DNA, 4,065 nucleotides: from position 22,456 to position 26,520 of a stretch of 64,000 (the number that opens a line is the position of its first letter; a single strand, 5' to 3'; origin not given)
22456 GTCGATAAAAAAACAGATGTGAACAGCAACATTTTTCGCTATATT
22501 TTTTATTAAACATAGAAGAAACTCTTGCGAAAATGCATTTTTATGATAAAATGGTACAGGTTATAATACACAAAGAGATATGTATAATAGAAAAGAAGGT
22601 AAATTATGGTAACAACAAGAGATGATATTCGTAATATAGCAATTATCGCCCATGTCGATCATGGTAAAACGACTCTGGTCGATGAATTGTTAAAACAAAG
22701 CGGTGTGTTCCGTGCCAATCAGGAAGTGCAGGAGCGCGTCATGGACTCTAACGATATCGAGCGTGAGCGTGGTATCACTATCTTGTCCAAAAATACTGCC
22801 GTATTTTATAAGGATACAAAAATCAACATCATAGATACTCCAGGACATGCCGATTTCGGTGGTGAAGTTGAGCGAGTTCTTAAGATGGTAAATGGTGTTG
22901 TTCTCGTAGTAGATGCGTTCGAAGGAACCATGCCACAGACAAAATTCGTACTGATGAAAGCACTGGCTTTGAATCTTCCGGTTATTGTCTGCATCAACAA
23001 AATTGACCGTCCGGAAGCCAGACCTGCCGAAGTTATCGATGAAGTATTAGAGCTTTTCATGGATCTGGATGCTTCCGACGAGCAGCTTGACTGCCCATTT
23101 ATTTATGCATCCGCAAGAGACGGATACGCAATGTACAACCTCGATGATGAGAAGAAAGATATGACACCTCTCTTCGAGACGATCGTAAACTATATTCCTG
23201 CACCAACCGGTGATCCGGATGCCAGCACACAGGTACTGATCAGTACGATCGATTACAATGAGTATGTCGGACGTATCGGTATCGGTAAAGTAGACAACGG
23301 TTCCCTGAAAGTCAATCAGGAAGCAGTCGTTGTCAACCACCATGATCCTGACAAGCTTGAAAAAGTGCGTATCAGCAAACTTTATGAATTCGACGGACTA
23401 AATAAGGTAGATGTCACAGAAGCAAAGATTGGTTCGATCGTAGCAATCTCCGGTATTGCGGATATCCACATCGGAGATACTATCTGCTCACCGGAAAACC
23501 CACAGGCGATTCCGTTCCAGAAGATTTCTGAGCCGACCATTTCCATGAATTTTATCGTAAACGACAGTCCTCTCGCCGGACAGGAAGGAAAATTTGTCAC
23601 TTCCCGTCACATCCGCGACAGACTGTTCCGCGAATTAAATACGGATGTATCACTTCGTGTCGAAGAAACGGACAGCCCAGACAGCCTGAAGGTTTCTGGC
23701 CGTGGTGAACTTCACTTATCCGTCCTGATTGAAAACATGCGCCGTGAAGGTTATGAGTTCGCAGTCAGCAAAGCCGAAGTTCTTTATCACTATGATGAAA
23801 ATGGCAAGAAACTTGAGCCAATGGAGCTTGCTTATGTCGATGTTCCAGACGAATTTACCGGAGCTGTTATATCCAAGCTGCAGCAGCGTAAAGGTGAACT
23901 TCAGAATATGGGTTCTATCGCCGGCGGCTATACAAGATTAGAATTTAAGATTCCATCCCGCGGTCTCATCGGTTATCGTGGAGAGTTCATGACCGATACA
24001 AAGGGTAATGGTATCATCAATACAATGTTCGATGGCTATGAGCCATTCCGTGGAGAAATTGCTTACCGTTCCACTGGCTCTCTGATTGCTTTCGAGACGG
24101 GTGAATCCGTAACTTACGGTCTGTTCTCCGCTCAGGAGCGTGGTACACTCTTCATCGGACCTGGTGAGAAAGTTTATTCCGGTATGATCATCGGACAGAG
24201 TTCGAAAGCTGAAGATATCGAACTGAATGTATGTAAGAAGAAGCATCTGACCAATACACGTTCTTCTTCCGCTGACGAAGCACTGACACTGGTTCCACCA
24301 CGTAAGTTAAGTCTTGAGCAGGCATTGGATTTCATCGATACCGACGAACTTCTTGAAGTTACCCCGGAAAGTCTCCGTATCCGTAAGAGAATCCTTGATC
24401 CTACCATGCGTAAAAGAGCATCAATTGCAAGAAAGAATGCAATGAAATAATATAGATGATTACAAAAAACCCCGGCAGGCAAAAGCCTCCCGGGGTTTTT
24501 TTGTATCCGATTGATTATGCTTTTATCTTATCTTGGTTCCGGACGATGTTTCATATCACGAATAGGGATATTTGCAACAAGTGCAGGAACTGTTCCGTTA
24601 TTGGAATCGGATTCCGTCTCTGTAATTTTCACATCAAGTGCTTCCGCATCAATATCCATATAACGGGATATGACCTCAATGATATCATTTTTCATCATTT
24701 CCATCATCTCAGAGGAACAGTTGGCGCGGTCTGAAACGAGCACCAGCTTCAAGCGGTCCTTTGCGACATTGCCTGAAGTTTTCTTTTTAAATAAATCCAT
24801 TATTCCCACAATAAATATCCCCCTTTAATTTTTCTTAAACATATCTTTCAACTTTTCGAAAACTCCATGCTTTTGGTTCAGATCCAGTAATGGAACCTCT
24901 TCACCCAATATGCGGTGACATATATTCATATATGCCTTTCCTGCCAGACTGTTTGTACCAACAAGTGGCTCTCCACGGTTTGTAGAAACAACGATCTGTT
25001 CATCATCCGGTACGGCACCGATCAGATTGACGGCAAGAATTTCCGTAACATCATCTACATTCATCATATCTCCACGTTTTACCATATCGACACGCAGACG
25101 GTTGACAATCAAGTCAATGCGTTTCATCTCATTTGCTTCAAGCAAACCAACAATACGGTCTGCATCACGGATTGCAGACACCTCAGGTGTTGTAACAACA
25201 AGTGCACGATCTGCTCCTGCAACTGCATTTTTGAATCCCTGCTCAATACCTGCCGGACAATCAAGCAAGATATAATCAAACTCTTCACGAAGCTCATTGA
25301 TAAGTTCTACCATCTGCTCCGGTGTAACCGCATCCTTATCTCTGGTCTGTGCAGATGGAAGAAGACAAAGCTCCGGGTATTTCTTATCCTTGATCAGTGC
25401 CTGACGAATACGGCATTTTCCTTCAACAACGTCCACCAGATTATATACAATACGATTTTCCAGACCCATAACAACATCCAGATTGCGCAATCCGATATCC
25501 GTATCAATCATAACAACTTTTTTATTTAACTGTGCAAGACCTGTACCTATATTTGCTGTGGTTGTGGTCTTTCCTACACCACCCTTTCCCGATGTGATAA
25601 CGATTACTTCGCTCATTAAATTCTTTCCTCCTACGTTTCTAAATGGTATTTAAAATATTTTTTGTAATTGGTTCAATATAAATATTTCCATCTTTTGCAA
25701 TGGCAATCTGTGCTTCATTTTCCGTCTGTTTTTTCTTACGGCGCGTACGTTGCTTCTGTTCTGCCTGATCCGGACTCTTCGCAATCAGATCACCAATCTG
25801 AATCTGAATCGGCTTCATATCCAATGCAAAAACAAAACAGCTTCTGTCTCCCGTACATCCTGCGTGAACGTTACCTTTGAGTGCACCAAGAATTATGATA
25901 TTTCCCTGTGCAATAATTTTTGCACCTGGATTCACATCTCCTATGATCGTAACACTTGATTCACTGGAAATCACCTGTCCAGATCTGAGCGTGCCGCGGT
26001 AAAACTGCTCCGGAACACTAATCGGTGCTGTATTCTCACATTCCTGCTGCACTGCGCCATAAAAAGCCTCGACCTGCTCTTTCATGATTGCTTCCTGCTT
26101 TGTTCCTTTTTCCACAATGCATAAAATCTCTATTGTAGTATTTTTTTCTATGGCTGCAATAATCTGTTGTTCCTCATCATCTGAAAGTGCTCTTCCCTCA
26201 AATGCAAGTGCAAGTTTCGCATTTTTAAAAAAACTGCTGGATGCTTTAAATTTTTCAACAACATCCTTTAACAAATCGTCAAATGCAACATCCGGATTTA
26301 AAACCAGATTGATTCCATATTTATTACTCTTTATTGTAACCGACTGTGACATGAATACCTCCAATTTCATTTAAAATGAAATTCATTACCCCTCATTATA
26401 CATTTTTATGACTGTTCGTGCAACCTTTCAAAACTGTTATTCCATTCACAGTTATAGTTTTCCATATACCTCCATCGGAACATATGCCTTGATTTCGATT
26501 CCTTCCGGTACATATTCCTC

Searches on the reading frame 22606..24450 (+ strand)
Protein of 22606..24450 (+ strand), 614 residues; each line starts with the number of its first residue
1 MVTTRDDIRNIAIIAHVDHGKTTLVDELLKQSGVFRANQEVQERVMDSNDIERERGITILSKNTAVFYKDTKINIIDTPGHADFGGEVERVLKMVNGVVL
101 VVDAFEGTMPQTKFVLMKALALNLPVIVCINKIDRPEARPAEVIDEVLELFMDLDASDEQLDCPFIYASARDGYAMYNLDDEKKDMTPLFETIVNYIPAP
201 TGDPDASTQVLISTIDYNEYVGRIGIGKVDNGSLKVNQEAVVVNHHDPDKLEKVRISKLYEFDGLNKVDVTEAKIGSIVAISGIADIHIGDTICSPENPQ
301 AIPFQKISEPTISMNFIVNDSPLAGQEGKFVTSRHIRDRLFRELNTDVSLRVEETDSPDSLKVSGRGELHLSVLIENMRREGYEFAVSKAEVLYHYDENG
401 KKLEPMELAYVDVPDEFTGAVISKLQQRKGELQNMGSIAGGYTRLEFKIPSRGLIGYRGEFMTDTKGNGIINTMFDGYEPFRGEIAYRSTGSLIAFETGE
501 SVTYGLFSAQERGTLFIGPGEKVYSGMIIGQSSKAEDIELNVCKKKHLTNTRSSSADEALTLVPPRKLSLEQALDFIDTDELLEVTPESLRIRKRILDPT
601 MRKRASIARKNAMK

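Call 71: search_protein_families(library=pfam, proteins=[window:22606-24450:+], max_evalue=0.00001)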
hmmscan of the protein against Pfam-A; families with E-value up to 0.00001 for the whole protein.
window:22606-24450:+ (614 aa): 5 families
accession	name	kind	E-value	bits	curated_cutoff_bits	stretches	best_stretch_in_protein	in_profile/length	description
PF00009.33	GTP_EFTU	-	5.6e-59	199.3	26.5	1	7-198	2-187/188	Elongation factor Tu GTP binding domain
PF21018.2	BipA_C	-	1.1e-45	154.3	23.8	1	490-598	1-109/110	TypA/BipA C-terminal domain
PF00679.30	EFG_C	-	8.8e-25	87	27.9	1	402-486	2-86/89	Elongation factor G C-terminus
PF03144.31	GTP_EFTU_D2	-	3.4e-10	40.6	30.3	1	222-294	1-73/73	Elongation factor Tu domain 2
PF22042.2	EF-G_D2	-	3.3e-08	34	27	1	210-295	4-83/84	Elongation factor G domain 2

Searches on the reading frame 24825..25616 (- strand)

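Call 71: search_protein_families(library=pfam, proteins=[window:24825-25616:-], max_evalue=0.00001)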
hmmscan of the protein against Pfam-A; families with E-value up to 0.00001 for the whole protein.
window:24825-25616:- (263 aa): 7 families
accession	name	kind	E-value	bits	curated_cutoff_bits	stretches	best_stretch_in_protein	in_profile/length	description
PF13614.12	AAA_31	-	2.3e-23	83.5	27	1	3-156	2-161/177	AAA domain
PF10609.15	ParA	-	3.8e-20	72.8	27.1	2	2-55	3-56/246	NUBPL iron-transfer P-loop NTPase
PF01656.29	CbiA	-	3.9e-20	72.5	25.4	1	5-218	1-125/125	CobQ/CobB/MinD/ParA nucleotide binding domain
PF06564.18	CBP_BcsQ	-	3.1e-11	43.7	21.3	1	4-177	3-174/234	Cellulose biosynthesis protein BcsQ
PF09140.17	MipZ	-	2.8e-10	40.4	20.7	1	4-153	2-137/262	ATPase MipZ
PF02374.21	ArsA_ATPase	-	8.1e-10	38.8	24.3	1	5-40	3-38/305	Anion-transporting ATPase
PF00142.24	Fer4_NifH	-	2.3e-08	34.3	25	0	8-40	5-37/271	4Fe-4S iron sulfur cluster binding proteins, NifH/frxC family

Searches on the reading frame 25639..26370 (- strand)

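Call 71: search_protein_families(library=pfam, proteins=[window:25639-26370:-], max_evalue=0.00001)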
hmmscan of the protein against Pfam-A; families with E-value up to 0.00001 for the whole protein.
window:25639-26370:- (243 aa): 3 families
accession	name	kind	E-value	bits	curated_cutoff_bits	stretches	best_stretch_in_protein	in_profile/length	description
PF03775.22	MinC_C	-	2.9e-32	111.1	33.2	1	123-222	1-99/102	Septum formation inhibitor MinC, C-terminal domain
PF22642.1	MinC_N_1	-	4e-15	56.3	27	1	11-85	1-78/78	Cell-division inhibitor MinC, N-terminal domain-like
PF05209.18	MinC_N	-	1.1e-10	41.9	27.3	1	11-77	1-67/71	Septum formation inhibitor MinC, N-terminal domain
